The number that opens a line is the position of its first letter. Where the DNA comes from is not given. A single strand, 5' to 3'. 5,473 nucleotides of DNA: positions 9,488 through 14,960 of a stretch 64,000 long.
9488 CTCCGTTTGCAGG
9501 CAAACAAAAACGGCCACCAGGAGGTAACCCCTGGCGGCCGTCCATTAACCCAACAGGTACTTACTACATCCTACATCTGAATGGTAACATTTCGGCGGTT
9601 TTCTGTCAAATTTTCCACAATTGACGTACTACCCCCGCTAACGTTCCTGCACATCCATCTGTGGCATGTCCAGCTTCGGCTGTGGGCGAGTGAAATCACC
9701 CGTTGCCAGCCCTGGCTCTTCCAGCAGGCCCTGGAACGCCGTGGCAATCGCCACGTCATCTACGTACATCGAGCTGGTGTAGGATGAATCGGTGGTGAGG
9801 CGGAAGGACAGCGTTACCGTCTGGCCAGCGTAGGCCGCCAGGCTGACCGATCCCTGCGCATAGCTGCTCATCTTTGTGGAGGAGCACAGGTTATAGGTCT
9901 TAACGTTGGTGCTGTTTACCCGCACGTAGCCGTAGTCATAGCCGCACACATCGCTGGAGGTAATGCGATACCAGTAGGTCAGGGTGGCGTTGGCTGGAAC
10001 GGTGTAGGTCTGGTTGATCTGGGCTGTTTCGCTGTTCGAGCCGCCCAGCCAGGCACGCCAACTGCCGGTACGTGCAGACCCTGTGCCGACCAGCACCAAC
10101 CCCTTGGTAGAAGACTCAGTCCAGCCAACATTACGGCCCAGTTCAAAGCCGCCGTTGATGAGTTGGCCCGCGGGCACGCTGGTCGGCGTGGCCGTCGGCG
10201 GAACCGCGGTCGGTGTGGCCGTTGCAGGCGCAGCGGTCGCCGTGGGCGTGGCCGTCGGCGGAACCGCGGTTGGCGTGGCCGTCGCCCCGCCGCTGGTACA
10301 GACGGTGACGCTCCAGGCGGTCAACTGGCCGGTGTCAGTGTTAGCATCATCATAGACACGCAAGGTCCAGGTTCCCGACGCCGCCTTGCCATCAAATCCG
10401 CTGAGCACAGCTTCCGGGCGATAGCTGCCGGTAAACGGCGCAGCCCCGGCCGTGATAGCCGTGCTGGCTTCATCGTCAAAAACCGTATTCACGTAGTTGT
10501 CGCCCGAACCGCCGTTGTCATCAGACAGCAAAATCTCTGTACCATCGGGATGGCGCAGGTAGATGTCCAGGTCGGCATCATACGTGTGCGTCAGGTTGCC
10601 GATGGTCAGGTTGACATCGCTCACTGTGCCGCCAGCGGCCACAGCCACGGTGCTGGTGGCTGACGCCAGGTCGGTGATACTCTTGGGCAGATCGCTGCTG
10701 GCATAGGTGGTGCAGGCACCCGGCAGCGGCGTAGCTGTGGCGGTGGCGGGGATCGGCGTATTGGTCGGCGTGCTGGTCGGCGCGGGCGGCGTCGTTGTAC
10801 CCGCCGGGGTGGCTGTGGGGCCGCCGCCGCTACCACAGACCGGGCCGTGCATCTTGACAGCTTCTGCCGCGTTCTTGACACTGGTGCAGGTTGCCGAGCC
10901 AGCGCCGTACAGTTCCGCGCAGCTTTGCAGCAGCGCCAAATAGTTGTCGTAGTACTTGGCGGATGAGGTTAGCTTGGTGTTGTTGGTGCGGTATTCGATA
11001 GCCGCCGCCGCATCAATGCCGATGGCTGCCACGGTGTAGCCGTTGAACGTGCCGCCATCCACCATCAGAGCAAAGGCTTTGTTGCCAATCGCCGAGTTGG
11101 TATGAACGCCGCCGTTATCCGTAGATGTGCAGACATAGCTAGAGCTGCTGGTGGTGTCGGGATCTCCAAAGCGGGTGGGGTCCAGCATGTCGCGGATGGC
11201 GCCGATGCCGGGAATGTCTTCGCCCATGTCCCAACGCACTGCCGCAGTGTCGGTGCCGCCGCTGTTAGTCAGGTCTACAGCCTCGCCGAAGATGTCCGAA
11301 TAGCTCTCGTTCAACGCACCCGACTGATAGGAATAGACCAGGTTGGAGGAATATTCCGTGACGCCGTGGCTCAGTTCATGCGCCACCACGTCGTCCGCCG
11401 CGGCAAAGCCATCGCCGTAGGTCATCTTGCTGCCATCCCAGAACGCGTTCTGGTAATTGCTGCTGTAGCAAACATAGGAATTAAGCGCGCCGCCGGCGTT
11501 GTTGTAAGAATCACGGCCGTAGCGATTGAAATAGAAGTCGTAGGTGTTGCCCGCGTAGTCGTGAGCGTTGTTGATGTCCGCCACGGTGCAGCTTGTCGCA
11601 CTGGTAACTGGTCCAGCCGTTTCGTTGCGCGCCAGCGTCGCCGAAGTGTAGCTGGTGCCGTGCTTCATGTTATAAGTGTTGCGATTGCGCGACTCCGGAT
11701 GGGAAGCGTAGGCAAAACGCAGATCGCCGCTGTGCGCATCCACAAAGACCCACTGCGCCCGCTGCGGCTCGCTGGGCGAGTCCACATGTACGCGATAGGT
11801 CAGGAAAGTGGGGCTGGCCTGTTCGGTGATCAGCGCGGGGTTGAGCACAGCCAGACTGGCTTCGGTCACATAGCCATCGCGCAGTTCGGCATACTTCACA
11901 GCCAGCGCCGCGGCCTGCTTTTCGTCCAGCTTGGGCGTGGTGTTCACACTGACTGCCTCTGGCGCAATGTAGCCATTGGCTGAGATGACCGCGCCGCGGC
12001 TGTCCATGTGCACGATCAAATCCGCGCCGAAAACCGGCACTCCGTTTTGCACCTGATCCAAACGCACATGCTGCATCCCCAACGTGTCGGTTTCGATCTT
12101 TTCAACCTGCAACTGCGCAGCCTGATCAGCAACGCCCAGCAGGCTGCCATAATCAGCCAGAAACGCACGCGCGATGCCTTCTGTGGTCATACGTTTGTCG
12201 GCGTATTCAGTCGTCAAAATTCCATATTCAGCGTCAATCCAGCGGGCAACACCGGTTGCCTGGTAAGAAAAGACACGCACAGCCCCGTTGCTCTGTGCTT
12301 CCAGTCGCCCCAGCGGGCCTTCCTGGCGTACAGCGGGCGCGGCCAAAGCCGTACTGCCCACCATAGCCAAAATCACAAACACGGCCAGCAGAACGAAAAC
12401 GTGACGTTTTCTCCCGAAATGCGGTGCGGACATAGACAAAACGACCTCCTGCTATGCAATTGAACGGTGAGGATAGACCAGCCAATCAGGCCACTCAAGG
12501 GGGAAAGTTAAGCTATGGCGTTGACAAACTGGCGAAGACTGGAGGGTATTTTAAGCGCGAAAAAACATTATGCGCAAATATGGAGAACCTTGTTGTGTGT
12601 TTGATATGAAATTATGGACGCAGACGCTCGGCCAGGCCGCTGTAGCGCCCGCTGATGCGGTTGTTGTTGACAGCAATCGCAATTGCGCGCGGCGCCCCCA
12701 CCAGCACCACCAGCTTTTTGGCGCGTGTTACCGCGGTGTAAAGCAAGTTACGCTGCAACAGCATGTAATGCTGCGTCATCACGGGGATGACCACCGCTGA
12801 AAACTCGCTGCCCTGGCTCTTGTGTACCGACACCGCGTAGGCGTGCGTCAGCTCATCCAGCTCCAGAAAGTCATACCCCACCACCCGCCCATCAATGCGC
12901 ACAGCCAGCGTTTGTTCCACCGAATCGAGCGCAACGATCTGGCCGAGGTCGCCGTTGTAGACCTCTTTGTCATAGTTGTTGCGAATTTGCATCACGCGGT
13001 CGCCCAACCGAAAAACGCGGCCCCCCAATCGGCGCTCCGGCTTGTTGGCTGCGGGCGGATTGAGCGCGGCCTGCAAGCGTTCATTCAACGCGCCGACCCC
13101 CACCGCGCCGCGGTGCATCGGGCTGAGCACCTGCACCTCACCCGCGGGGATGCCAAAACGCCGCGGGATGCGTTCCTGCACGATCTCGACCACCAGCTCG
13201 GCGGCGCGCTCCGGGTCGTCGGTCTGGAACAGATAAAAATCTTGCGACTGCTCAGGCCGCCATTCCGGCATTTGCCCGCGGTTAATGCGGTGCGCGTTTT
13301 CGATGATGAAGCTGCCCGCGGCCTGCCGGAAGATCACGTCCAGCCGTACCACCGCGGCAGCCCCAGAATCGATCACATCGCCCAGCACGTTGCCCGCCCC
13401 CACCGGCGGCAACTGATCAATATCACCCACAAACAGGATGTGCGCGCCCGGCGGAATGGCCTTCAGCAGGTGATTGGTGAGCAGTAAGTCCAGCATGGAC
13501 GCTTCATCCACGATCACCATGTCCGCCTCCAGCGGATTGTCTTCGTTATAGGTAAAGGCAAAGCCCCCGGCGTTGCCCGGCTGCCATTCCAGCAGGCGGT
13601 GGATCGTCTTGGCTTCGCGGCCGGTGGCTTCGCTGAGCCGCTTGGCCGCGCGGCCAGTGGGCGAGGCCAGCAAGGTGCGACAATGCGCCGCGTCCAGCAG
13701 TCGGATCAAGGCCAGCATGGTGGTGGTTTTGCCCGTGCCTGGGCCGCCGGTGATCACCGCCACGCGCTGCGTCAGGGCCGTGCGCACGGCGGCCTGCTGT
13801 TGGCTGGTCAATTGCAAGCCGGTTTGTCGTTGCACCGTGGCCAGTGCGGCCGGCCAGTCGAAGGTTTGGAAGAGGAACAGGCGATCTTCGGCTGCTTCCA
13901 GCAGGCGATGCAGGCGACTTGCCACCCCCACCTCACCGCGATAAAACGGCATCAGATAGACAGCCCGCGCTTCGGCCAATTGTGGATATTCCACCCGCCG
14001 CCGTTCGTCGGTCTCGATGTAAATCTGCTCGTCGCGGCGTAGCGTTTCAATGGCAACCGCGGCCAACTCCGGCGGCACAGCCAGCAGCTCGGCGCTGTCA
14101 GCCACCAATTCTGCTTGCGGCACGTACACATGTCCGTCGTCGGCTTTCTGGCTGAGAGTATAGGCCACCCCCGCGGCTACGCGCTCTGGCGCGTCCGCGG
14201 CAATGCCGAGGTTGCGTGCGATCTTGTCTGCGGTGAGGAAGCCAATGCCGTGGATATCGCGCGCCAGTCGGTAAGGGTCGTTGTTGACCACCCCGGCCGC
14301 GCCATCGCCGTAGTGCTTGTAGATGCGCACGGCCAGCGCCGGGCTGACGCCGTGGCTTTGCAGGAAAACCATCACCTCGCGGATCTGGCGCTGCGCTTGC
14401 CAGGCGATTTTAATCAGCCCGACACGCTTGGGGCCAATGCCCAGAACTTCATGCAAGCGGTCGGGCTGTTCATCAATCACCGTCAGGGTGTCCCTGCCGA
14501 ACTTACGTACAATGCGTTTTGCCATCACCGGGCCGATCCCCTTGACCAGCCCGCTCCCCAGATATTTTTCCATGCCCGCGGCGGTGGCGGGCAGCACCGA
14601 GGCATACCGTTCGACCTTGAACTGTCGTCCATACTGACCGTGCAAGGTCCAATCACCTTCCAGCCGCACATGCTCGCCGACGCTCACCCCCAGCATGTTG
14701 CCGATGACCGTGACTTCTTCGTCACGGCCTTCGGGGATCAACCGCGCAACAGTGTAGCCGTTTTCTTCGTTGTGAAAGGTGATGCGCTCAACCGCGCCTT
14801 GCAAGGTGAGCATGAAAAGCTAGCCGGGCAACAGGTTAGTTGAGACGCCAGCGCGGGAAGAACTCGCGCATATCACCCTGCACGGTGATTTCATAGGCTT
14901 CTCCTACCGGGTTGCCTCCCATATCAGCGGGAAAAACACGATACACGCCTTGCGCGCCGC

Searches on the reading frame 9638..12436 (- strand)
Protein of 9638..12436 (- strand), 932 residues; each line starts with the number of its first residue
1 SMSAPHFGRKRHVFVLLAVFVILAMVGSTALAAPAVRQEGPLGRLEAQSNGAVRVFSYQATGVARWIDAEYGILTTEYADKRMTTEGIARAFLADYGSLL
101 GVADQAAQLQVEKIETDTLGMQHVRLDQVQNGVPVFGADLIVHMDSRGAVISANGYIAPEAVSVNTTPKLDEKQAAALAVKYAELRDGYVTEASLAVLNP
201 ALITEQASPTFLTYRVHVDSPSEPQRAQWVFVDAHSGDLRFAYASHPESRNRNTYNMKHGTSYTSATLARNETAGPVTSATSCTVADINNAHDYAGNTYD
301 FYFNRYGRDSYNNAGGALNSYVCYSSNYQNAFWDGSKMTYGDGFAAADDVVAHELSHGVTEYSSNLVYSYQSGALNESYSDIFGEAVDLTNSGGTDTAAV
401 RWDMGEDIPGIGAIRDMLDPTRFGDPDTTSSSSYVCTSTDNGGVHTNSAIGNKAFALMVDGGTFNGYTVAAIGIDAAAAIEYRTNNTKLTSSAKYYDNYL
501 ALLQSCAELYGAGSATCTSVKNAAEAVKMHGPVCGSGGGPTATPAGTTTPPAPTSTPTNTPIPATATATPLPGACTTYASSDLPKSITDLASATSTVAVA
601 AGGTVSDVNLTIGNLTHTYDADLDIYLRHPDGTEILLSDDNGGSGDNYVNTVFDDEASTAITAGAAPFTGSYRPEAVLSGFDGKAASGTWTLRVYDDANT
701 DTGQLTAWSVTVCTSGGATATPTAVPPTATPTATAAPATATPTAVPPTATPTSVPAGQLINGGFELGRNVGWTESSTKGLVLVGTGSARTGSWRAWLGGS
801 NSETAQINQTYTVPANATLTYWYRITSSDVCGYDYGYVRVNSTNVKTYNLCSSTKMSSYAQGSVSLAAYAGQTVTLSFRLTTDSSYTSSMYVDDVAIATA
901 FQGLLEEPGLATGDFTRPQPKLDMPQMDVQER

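Call 52: search_protein_families(library=pfam, proteins=[window:9638-12436:-], max_evalue=0.00001)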
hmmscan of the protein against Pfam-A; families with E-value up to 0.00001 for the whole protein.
window:9638-12436:- (932 aa): 4 families
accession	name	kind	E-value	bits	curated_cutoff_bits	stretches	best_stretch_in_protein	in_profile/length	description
PF02868.21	Peptidase_M4_C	-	3.6e-38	131.5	24.4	1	364-528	1-164/165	Thermolysin metallopeptidase, alpha-helical domain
PF01447.24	Peptidase_M4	-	5e-24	85.8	22.4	1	249-361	29-145/145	Thermolysin metallopeptidase, catalytic domain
PF07504.19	FTP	-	2.3e-16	59.8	21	1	107-155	1-49/51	Fungalysin/Thermolysin Propeptide Motif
PF01483.27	P_proprotein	-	5.9e-13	49.2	21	1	614-711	9-85/86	Proprotein convertase P-domain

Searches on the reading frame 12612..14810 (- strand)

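Call 52: search_protein_families(library=pfam, proteins=[window:12612-14810:-], max_evalue=0.00001)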
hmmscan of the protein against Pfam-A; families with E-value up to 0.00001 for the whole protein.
window:12612-14810:- (732 aa): 9 families
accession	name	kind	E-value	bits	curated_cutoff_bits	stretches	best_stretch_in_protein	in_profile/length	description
PF13245.12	AAA_19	-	2.3e-45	154.5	25.1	1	338-471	1-133/134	AAA domain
PF13604.12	AAA_30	-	3.4e-42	144.8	27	1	333-515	1-174/191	AAA domain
PF14490.11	HHH_RecD2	-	1.4e-40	137.5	27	1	140-229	2-92/92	ATP-dependent RecD2 DNA helicase HHH domain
PF23139.1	OB_YrrC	-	1.3e-26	92.8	27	1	2-74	3-76/76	ATP-dependent DNA helicase YrrC, OB-fold domain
PF18335.7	SH3_13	-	2.5e-24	85.3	41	1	575-638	1-64/65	ATP-dependent RecD-like DNA helicase SH3 domain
PF13538.12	UvrD_C_2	-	6.8e-22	77.5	27.4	1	656-704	1-52/52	UvrD-like helicase C-terminal domain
PF13086.12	AAA_11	-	1.1e-10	42.2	27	1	334-390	2-66/257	AAA domain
PF14520.12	HHH_5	-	3.3e-10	40.7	27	0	89-138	7-56/57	Helix-hairpin-helix domain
PF01443.25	Viral_helicase1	-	8.2e-08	32.8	21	0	657-704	178-227/228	Viral superfamily 1 RNA helicase core domain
